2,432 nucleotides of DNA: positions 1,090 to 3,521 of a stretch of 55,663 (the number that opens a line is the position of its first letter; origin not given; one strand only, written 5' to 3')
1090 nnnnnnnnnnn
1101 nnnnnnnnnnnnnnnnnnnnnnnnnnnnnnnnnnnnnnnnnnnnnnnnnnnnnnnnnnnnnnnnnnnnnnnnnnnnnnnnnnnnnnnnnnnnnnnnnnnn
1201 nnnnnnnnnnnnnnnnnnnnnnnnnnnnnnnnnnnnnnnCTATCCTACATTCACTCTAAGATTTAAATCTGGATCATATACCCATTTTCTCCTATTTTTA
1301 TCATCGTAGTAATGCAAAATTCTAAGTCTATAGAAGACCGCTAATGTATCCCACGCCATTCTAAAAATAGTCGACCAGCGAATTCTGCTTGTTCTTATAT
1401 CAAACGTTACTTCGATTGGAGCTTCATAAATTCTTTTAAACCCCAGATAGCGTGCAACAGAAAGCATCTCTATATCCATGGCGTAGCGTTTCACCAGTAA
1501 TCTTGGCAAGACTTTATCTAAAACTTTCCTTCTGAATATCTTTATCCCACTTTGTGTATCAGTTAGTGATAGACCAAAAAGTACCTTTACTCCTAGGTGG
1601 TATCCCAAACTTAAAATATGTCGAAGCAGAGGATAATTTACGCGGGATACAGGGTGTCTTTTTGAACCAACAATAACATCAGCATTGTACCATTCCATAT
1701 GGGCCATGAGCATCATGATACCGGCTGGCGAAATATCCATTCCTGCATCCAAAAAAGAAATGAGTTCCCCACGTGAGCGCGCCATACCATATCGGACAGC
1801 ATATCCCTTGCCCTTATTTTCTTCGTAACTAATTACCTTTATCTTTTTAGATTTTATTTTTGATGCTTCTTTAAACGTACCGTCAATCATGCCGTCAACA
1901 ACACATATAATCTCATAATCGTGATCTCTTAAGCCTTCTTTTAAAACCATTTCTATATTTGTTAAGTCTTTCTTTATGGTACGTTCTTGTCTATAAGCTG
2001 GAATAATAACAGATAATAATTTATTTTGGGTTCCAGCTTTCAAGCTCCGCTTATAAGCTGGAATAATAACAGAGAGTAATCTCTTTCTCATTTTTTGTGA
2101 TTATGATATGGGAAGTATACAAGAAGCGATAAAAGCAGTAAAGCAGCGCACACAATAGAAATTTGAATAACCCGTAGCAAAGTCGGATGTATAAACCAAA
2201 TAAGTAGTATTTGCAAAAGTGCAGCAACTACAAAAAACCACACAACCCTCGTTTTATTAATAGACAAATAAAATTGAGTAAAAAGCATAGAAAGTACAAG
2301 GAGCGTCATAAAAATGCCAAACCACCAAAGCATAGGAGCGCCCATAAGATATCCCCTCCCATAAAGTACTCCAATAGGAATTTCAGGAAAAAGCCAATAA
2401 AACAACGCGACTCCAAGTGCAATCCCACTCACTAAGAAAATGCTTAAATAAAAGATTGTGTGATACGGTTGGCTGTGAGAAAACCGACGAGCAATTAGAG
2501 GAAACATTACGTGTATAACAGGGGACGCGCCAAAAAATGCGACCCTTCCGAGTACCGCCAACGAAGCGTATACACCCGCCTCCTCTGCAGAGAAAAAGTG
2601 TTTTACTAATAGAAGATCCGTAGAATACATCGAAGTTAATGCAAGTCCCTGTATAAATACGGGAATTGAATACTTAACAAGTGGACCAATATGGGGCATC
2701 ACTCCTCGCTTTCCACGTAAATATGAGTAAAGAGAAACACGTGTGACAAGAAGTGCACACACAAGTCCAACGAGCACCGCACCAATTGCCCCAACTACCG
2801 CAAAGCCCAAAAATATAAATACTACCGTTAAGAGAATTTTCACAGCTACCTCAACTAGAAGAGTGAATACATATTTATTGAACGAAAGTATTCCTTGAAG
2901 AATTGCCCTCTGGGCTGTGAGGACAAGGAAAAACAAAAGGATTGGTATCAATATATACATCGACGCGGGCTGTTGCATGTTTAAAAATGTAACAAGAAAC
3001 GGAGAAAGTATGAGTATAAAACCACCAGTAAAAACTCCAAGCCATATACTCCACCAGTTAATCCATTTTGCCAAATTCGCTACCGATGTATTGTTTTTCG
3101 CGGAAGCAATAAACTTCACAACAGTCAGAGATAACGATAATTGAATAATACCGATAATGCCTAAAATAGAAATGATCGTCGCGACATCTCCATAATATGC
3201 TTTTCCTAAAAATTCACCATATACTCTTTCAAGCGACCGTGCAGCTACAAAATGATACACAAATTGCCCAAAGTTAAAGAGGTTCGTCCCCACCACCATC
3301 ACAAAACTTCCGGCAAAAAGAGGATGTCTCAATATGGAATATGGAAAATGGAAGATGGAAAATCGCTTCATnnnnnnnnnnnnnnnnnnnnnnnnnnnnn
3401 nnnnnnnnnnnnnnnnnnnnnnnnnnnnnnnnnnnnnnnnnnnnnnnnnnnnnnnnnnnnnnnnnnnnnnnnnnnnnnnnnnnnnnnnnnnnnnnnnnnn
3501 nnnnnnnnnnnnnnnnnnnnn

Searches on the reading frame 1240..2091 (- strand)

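Call 41: search_protein_families(library=pfam, proteins=[window:1240-2091:-], max_evalue=0.001)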
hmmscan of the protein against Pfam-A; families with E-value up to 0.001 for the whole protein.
window:1240-2091:- (283 aa): 2 families
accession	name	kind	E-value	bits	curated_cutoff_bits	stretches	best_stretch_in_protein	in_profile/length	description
PF00535.33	Glycos_transf_2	-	2.6e-20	73.5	23.3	1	27-194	1-167/168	Glycosyl transferase family 2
PF10111.15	Glyco_tranf_2_2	-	1.6e-05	25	27.3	1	27-121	1-95/276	Glycosyltransferase like family 2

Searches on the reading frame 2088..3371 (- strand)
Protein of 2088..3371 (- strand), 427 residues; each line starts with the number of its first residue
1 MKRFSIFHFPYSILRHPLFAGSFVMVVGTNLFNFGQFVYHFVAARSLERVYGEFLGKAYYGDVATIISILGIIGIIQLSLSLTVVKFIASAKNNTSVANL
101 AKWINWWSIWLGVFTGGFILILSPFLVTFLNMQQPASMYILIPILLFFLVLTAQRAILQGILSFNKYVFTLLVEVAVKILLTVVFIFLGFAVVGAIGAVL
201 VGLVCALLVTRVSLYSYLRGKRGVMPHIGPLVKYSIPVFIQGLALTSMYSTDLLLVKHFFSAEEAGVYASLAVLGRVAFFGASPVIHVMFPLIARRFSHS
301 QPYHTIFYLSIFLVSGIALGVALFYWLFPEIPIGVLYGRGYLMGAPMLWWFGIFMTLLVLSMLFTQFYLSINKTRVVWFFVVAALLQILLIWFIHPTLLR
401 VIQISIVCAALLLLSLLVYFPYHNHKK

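Call 41: search_protein_families(library=pfam, proteins=[window:2088-3371:-], max_evalue=0.001)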
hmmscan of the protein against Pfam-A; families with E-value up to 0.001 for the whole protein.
window:2088-3371:- (427 aa): 1 family
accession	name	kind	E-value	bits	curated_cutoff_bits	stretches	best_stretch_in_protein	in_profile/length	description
PF13440.11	Polysacc_synt_3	-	7.2e-13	48.9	23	1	54-342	5-289/293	Polysaccharide biosynthesis protein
